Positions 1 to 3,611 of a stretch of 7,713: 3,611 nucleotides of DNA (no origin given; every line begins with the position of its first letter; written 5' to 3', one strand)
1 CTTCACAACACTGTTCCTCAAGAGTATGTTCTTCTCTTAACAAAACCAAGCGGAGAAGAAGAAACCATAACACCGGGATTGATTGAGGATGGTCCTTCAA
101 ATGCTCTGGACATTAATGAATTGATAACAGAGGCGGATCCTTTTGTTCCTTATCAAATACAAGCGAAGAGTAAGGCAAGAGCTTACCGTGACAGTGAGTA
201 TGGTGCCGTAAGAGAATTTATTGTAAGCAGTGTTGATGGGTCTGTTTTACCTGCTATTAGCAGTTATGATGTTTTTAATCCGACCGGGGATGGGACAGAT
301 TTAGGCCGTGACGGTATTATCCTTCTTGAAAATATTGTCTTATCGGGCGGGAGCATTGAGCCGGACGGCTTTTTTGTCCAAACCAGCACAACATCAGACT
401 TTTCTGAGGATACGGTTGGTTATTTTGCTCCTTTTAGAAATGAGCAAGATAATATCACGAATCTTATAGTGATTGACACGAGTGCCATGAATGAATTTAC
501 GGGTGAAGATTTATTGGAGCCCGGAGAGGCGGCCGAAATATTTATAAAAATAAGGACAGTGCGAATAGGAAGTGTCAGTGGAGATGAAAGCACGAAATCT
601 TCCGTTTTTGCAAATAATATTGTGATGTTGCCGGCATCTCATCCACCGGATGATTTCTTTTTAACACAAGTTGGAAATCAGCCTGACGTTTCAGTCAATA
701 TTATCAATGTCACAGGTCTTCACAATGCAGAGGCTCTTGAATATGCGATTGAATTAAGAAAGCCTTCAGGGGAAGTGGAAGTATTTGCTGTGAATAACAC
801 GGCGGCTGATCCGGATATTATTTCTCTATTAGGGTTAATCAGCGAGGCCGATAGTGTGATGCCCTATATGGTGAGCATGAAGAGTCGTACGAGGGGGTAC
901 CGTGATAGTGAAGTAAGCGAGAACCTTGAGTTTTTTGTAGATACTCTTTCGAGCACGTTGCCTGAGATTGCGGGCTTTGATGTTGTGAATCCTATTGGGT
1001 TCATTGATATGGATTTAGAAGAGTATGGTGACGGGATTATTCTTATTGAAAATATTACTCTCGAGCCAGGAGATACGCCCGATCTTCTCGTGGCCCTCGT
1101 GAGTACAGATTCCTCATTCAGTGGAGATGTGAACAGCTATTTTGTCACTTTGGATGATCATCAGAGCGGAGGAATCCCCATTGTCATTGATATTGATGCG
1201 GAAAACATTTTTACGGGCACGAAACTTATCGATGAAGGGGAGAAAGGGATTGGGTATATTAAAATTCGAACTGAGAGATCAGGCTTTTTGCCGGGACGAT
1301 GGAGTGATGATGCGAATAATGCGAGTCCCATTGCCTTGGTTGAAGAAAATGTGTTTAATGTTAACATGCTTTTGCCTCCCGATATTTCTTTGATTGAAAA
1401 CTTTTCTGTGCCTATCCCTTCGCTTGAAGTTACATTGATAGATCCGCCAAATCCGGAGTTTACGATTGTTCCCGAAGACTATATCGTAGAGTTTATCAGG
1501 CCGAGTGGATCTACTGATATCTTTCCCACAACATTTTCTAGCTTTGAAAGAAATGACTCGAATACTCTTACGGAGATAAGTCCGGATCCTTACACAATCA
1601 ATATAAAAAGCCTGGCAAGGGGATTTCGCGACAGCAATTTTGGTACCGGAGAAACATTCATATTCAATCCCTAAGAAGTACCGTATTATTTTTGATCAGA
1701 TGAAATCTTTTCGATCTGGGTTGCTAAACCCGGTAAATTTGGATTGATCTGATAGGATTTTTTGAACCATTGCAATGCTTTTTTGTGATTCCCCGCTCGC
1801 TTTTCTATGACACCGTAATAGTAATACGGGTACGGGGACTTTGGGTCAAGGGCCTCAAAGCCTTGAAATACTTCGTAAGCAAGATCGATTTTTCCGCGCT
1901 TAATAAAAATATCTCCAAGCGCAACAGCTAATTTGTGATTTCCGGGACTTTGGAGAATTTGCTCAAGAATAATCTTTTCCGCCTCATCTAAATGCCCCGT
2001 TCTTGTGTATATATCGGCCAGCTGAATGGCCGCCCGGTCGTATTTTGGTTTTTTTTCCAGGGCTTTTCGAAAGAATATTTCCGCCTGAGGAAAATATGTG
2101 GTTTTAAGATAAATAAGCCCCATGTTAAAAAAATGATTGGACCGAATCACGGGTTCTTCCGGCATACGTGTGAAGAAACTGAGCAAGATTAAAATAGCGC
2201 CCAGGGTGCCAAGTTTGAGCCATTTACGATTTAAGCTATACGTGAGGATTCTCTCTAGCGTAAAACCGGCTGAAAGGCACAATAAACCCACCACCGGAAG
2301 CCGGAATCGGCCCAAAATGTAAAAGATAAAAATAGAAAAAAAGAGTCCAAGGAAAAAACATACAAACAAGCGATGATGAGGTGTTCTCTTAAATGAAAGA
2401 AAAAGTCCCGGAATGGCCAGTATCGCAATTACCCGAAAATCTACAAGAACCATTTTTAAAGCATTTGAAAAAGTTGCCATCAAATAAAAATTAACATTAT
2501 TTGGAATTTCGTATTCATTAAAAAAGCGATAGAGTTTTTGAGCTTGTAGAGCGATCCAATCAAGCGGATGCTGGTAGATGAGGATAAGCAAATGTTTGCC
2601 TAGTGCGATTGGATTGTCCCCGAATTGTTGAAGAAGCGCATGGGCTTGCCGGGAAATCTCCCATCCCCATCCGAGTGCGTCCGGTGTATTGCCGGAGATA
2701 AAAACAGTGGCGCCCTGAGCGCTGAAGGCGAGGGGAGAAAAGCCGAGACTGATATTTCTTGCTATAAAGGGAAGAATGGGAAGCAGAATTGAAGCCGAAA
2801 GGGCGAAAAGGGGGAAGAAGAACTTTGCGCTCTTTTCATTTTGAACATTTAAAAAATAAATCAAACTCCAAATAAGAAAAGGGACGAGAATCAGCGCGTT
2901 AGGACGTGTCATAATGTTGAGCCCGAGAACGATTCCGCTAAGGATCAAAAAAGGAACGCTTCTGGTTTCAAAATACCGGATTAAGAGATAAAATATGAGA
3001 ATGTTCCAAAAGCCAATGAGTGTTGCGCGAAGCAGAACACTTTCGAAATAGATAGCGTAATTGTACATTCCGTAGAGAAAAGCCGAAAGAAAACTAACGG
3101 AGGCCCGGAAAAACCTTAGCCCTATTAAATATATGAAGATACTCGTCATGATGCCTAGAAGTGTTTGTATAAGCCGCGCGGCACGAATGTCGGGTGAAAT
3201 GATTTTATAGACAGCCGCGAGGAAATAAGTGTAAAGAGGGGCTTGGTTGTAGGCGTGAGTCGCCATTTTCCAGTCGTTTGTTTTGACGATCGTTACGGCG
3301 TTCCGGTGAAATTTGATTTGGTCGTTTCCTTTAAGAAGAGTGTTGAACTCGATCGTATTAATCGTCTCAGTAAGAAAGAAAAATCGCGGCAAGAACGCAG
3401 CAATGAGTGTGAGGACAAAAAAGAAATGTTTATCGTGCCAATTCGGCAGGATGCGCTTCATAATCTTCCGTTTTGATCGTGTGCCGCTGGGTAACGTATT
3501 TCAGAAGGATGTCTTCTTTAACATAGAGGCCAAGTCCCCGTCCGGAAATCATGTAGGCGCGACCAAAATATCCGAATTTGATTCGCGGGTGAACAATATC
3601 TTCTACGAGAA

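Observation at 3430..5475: One polypeptide fuses an alpha/beta-hydrolase to an intact MLE-subgroup enolase-superfamily enzyme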

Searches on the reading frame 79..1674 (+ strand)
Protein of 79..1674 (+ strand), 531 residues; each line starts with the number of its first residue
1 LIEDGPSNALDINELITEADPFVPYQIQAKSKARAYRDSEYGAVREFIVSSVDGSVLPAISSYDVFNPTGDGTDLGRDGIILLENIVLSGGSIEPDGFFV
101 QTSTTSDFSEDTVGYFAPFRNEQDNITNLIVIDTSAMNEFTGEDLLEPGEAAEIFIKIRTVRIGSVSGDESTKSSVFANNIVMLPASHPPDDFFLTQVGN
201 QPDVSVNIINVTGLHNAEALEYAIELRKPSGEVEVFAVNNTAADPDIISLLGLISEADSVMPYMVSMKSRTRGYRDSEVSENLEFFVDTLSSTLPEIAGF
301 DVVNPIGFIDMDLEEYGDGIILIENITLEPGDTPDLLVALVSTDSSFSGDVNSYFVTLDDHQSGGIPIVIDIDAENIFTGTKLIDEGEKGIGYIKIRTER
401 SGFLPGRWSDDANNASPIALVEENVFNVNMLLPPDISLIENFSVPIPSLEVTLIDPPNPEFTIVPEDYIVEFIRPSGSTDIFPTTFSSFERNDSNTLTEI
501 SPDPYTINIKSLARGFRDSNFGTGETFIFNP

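Call 3: search_protein_families(library=pfam, proteins=[window:79-1674:+], max_evalue=0.01)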
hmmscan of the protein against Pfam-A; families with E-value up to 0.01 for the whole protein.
window:79-1674:+ (531 aa): 0 families

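Call 4: search_protein_families(library=ncbifam, proteins=[window:79-1674:+], max_evalue=0.01)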
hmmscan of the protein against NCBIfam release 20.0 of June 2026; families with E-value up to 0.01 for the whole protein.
window:79-1674:+ (531 aa): 0 families

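Call 85: search_protein_families(library=padloc, proteins=[window:79-1674:+], max_evalue=0.001)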
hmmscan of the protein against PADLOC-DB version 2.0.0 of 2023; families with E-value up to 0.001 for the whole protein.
window:79-1674:+ (531 aa): 0 families
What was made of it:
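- On Anti-phage defence systems (PADLOC): The fusion protein matches no family (call 85).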

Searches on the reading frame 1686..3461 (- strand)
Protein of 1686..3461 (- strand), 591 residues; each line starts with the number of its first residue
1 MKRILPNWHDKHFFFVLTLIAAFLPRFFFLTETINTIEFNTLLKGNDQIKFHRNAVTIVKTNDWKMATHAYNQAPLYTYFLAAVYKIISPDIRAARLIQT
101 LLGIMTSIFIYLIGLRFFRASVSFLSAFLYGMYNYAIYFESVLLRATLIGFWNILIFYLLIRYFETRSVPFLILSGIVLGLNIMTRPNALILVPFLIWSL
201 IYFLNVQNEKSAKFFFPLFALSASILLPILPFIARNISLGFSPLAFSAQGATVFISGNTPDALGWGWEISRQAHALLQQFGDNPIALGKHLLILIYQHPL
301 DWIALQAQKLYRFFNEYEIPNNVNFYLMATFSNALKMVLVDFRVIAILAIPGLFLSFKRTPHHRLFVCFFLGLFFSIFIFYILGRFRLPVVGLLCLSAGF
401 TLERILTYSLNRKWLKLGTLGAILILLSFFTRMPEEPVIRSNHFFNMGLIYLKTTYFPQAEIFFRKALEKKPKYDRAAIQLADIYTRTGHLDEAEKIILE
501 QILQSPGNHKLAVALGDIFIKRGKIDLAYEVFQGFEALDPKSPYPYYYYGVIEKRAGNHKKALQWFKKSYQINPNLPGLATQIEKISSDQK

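Call 3: search_protein_families(library=pfam, proteins=[window:1686-3461:-], max_evalue=0.01)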
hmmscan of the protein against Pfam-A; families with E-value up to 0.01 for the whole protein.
window:1686-3461:- (591 aa): 15 families
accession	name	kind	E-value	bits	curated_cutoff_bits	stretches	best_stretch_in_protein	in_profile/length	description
PF07719.23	TPR_2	-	3e-15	55.5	27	1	545-575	3-33/34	Tetratricopeptide repeat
PF14559.12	TPR_19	-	2.8e-11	44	25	1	459-499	9-49/68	Tetratricopeptide repeat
PF13231.12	PMT_2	-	4.3e-11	43.7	26.1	1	73-231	2-156/160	Dolichyl-phosphate-mannose-protein mannosyltransferase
PF13181.12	TPR_8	-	4.5e-11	42.4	25.7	0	477-502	3-28/34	Tetratricopeptide repeat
PF13428.12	TPR_14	-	7.5e-09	35.9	23.5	0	476-517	2-43/44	Tetratricopeptide repeat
PF13432.12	TPR_16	-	9e-09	36.1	32.7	1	514-577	2-65/65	Tetratricopeptide repeat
PF13431.12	TPR_17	-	1.2e-08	35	24.4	1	463-495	1-33/34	Tetratricopeptide repeat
PF13176.12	TPR_7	-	3.2e-07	30.4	27.9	0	479-502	3-26/36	Tetratricopeptide repeat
PF13424.12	TPR_12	-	7.2e-07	29.7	30.1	0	545-572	47-74/77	Tetratricopeptide repeat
PF00515.34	TPR_1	-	4.1e-06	26.8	27.8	0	550-575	8-33/34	Tetratricopeptide repeat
PF13414.12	TPR_11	-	7.2e-06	26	26.8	0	516-551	1-36/42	TPR repeat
PF25064.1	ARM_TT21_5th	-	1.8e-05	25.5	27.8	1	477-569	3-98/117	TT21 fifth ARM repeats domain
PF25063.1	ARM_TT21_C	-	4.8e-05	23.8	35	0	513-573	99-159/209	Tetratricopeptide repeat protein 21 C-terminal ARM domain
PF12895.13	ANAPC3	-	0.00012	22.8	27.2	0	457-530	5-77/82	Anaphase-promoting complex, cyclosome, subunit 3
PF23914.1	TPR_CcmH_CycH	-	0.00037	20.8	42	0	447-538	56-150/158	Cytochrome c-type biogenesis protein H TPR domain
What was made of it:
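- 1686..3461 (-): Downstream, overlapping gene: GT-C (PMT_2) membrane glycosyltransferase with C-terminal TPR repeats; lineage-specific partner. Pfam PMT_2 plus TPR (call 3).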

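Call 4: search_protein_families(library=ncbifam, proteins=[window:1686-3461:-], max_evalue=0.01)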
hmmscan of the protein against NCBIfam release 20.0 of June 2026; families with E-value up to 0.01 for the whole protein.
window:1686-3461:- (591 aa): 18 families
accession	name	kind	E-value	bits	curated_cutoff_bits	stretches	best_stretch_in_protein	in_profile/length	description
TIGR02521.1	type_IV_pilW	equivalog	6.5e-11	42.2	154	1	445-587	35-179/234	type IV pilus biogenesis/stability protein PilW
TIGR02917.1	PEP_TPR_lipo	equivalog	6.5e-11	40.9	312.2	1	453-577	511-635/899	XrtA/PEP-CTERM system TPR-repeat protein PrsT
NF040959.1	MamA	equivalog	1.5e-09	37.6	200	1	443-572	73-202/204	magnetosome protein MamA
NF033758.1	gliding_GltE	equivalog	9e-08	31.5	225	1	444-569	225-351/411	adventurous gliding motility TPR repeat lipoprotein GltE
NF047371.1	FlcA_CTERM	equivalog_domain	1.7e-07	30.1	300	1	443-528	157-244/646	periplasmic flagellar collar protein FlcA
TIGR02552.1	LcrH_SycD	equivalog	2.6e-06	27.2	104.8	1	488-577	31-120/136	SycD/LcrH family type III secretion system chaperone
NF002725.1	PRK02603.1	equivalog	7.5e-06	26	143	0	433-493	64-124/173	photosystem I assembly protein Ycf3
TIGR03939.1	PGA_TPR_OMP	equivalog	3.1e-05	22.4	366.65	1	461-542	381-462/800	poly-beta-1,6 N-acetyl-D-glucosamine export porin PgaA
NF033762.1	social_mot_Tgl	equivalog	0.00071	19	225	1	453-570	78-197/252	social motility TPR repeat lipoprotein Tgl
TIGR02795.1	tol_pal_ybgF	equivalog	0.001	19.6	90.1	0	426-502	25-102/119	tol-pal system protein YbgF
NF047507.1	TPR_BatC_Lepto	exception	0.0011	18.4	175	0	436-477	91-132/214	TPR repeat-containing protein BatC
NF008757.0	PRK11788.1-5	equivalog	0.0012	18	363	1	444-575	110-246/388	lipopolysaccharide assembly protein LapB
NF053779.1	BT3442_fam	equivalog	0.0025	16.6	940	0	481-568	228-316/563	BT3442 family protein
TIGR00540.1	TPR_hemY_coli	hypoth_equivalog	0.0033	16.3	142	0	446-497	331-381/385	heme biosynthesis-associated TPR protein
NF008755.0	PRK11788.1-3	equivalog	0.0048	16.3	430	0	492-533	53-94/388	lipopolysaccharide assembly protein LapB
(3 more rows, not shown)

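Call 85: search_protein_families(library=padloc, proteins=[window:1686-3461:-], max_evalue=0.001)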
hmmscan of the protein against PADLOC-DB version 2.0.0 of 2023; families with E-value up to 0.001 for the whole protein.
window:1686-3461:- (591 aa): 1 family
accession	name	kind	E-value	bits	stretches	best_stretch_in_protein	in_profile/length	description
PDLC01101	PrimPol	-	4.4e-05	20.3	1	438-509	30-101/490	adaptation polymerase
